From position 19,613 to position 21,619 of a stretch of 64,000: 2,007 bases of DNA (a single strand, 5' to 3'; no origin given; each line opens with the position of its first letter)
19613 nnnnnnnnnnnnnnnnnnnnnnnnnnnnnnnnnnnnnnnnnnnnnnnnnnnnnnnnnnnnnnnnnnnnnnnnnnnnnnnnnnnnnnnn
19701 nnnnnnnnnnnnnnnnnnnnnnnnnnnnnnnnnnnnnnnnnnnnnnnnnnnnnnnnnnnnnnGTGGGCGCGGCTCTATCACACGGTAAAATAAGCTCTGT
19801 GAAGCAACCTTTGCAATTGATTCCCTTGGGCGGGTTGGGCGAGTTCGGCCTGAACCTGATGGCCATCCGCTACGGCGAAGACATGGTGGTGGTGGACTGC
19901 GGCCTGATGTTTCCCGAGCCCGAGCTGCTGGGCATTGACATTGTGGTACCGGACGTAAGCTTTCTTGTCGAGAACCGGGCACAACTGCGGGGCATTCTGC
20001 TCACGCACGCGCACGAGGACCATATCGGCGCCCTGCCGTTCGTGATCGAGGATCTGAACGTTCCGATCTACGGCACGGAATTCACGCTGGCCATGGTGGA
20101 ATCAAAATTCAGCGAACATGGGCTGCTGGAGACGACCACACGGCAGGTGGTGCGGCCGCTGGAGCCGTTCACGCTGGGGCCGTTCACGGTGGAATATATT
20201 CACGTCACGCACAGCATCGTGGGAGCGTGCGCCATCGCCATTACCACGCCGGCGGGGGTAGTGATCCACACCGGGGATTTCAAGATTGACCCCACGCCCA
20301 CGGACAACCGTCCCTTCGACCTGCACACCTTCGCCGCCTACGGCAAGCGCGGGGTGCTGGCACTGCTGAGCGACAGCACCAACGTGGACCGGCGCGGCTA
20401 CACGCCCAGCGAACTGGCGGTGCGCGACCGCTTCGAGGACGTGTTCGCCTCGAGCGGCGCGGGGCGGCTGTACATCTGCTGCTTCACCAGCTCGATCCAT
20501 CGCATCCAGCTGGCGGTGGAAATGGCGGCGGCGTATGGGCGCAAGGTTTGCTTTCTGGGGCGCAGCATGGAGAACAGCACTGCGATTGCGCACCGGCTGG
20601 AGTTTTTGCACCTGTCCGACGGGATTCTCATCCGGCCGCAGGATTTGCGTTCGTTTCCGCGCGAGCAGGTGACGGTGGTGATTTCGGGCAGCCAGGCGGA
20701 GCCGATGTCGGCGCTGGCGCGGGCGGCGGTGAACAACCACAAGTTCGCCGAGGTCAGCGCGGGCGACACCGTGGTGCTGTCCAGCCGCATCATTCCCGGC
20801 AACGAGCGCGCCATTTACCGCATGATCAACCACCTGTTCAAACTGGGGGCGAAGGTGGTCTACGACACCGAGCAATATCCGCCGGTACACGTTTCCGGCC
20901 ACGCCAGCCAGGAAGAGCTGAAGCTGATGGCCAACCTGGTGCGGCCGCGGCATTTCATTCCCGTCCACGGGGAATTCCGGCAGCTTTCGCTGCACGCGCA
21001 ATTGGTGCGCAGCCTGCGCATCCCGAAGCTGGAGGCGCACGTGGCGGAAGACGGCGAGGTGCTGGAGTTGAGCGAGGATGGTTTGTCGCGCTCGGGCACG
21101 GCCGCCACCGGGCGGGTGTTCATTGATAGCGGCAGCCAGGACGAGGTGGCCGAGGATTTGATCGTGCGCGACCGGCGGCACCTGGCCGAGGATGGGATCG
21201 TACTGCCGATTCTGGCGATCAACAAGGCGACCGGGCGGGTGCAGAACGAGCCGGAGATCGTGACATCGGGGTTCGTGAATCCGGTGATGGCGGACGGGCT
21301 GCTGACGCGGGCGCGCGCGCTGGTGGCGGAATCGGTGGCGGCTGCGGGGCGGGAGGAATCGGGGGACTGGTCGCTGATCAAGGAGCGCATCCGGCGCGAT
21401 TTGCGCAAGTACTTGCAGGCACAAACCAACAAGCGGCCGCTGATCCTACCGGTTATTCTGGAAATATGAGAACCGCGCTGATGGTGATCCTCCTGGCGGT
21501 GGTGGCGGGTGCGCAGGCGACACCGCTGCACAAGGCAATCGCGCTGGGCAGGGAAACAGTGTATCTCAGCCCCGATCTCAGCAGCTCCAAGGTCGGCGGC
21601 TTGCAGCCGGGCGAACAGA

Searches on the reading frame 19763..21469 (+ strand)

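Call 20: search_protein_families(library=pfam, proteins=[window:19763-21469:+], max_evalue=0.00001)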
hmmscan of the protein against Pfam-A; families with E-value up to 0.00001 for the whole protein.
window:19763-21469:+ (568 aa): 5 families
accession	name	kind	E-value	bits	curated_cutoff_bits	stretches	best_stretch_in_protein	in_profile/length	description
PF22505.1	RNase_J_b_CASP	-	4.4e-40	136.8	27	1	234-358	2-126/126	Ribonuclease J, beta-CASP domain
PF17770.6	RNase_J_C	-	1.6e-24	87.2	23.8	1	467-568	1-102/102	Ribonuclease J C-terminal domain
PF00753.33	Lactamase_B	-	1.8e-11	44.8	22.7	1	31-194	7-173/196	Metallo-beta-lactamase superfamily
PF07521.17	RMMBL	-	3.8e-11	43.3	21.6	1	376-416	13-53/63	Zn-dependent metallo-hydrolase RNA specificity domain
PF12706.13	Lactamase_B_2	-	5.2e-10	39.7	27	1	65-175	22-145/200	Beta-lactamase superfamily domain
